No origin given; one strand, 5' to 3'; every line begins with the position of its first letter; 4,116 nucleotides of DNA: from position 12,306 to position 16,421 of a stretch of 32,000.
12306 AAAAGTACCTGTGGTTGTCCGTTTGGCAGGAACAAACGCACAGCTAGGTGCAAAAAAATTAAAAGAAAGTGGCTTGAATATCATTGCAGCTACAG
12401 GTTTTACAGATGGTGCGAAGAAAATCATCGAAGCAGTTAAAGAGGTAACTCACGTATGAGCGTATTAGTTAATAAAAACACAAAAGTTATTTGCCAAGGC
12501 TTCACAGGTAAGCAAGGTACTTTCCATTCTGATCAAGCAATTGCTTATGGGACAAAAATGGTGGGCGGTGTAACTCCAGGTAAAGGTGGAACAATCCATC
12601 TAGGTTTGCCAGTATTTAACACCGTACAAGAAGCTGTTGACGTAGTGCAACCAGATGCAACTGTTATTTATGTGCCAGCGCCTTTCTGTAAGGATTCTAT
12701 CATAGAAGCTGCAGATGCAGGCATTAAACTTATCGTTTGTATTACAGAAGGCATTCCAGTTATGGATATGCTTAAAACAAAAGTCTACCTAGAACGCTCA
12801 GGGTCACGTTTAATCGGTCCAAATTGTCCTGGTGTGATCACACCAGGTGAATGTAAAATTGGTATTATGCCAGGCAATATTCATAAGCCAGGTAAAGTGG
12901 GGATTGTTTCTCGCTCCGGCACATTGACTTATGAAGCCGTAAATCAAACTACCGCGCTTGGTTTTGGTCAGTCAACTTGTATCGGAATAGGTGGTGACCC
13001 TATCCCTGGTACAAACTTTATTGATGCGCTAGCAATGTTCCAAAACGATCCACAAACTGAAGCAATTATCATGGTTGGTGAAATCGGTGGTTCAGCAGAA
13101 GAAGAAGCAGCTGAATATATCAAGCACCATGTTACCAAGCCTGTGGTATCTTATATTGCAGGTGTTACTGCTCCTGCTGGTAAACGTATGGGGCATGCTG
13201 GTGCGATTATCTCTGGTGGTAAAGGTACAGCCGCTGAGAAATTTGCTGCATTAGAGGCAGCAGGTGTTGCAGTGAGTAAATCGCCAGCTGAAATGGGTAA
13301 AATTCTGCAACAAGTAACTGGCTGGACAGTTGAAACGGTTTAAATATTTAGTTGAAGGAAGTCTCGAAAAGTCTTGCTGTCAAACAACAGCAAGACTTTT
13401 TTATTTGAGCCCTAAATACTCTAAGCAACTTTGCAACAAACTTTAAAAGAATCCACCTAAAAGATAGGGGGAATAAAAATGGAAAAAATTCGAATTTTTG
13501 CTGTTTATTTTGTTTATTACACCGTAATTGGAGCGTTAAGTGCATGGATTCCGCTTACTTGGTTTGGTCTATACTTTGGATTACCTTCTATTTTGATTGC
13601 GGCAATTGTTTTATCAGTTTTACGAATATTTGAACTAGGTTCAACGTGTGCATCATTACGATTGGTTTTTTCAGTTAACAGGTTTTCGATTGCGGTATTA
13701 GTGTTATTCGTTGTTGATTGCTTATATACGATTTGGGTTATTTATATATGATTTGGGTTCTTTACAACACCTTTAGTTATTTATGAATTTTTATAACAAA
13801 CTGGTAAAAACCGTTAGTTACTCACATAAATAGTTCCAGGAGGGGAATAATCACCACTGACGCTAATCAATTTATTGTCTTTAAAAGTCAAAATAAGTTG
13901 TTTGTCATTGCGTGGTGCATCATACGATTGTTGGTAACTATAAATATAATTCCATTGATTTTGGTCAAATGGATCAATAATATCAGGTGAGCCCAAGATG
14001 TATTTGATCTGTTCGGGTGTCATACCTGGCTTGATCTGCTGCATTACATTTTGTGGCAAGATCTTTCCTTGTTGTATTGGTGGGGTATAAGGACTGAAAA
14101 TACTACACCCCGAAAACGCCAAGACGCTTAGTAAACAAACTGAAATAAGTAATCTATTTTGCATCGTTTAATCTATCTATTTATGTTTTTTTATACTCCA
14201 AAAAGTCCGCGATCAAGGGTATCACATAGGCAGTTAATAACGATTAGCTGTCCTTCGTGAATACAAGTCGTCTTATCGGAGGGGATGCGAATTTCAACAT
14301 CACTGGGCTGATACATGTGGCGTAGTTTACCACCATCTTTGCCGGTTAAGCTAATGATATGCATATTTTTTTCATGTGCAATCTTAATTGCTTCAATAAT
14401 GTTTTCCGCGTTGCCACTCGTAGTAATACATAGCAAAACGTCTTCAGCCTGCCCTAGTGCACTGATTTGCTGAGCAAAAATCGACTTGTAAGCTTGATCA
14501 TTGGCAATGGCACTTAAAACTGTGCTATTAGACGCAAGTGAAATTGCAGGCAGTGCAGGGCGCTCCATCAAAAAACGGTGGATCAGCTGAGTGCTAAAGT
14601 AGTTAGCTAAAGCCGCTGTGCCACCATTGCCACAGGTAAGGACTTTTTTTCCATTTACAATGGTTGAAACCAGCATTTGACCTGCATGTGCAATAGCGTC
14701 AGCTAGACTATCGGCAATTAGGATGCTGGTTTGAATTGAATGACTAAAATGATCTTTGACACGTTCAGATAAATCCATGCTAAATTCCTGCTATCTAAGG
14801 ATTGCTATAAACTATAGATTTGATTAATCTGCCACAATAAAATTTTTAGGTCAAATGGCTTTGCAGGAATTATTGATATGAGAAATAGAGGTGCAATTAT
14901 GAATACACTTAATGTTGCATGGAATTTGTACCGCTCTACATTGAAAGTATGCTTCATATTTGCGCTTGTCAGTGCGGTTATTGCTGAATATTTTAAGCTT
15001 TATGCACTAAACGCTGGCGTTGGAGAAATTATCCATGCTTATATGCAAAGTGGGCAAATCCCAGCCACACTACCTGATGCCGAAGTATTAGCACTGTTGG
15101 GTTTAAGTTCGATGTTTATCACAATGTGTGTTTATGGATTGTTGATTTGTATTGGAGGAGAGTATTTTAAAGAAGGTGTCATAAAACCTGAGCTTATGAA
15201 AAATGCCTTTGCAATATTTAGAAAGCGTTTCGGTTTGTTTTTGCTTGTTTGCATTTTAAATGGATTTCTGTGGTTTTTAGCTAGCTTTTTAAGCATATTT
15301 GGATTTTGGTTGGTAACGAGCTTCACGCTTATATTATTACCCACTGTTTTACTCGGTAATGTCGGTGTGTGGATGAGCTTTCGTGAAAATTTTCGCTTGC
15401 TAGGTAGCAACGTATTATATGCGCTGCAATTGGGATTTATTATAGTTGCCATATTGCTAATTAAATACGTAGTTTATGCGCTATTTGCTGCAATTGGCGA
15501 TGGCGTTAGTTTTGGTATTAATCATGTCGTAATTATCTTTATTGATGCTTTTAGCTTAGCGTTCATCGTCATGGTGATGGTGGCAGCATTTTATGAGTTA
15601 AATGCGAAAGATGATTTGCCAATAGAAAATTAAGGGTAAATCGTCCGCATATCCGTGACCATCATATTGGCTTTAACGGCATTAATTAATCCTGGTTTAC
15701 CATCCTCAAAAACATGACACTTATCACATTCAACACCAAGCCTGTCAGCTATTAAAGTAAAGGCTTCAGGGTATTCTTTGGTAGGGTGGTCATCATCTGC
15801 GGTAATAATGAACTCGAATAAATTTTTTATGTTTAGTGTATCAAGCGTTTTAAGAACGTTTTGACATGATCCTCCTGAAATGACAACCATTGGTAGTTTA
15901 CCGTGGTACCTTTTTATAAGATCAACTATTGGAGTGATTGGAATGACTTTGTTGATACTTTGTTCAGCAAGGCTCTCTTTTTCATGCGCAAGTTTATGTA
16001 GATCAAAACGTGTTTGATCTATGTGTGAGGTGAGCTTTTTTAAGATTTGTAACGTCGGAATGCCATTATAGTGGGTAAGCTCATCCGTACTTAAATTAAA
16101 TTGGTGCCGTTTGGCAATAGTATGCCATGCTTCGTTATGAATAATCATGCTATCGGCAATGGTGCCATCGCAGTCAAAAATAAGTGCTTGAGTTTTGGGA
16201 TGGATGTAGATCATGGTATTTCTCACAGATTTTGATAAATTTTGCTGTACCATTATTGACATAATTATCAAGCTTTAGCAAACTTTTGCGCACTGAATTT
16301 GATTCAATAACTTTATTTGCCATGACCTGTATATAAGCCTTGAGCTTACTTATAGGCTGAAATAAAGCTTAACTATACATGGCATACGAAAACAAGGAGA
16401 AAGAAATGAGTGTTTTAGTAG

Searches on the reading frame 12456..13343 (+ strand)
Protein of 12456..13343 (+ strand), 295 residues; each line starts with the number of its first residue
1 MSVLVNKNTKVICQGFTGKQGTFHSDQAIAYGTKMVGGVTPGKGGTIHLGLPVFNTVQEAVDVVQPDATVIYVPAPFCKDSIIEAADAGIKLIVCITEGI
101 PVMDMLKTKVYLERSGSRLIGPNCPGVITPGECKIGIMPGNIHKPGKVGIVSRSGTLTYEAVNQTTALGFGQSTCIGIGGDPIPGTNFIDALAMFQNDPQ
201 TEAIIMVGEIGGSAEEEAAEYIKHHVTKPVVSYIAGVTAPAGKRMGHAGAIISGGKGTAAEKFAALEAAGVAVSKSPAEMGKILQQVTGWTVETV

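Call 68: search_protein_families(library=pfam, max_evalue=1e-8, proteins=[window:12456-13343:+])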
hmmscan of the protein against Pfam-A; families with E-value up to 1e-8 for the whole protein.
window:12456-13343:+ (295 aa): 3 families
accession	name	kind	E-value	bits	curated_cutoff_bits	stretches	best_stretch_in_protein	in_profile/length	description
PF02629.25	CoA_binding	-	2.7e-32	111.8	22.3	1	6-99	1-97/97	CoA binding domain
PF00549.24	Ligase_CoA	-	2.1e-28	99.4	24.5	1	151-271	1-127/128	CoA-ligase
PF13607.11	Succ_CoA_lig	-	3e-11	43.7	27.4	1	145-284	1-135/138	Succinyl-CoA ligase like flavodoxin domain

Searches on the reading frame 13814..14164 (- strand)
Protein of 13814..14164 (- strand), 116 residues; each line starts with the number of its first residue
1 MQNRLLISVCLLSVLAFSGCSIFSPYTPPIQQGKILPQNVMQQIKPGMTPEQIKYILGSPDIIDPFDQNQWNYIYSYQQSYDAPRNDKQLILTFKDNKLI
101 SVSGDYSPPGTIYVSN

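Call 68: search_protein_families(library=pfam, max_evalue=1e-8, proteins=[window:13814-14164:-])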
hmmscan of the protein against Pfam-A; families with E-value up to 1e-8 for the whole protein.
window:13814-14164:- (116 aa): 1 family
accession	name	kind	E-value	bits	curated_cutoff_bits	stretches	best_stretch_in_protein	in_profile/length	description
PF04355.18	BamE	-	2.6e-20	72.4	23.2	1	33-102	1-69/71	Outer membrane protein assembly factor BamE domain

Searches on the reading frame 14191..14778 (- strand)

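Call 68: search_protein_families(library=pfam, max_evalue=1e-8, proteins=[window:14191-14778:-])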
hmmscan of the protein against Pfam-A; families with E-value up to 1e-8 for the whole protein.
window:14191-14778:- (195 aa): 1 family
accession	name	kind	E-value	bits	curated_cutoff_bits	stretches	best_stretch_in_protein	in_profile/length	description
PF13580.11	SIS_2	-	1.3e-24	87.2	27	1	21-146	13-138/138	SIS domain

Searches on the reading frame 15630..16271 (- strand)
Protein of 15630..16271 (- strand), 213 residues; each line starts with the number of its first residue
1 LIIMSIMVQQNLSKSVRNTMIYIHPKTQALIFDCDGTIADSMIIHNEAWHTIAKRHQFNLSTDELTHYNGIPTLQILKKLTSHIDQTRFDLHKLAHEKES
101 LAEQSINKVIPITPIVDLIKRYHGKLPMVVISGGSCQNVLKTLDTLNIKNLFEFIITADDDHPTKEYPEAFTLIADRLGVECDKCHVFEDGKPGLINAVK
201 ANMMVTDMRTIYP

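Call 68: search_protein_families(library=pfam, max_evalue=1e-8, proteins=[window:15630-16271:-])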
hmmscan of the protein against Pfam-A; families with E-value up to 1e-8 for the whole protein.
window:15630-16271:- (213 aa): 2 families
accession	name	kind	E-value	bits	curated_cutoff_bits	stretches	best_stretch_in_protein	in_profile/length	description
PF13419.12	HAD_2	-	2.4e-21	77.1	23.8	1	30-205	1-175/178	Haloacid dehalogenase-like hydrolase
PF00702.32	Hydrolase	-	2.4e-16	61.1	26.4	1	28-194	2-183/191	haloacid dehalogenase-like hydrolase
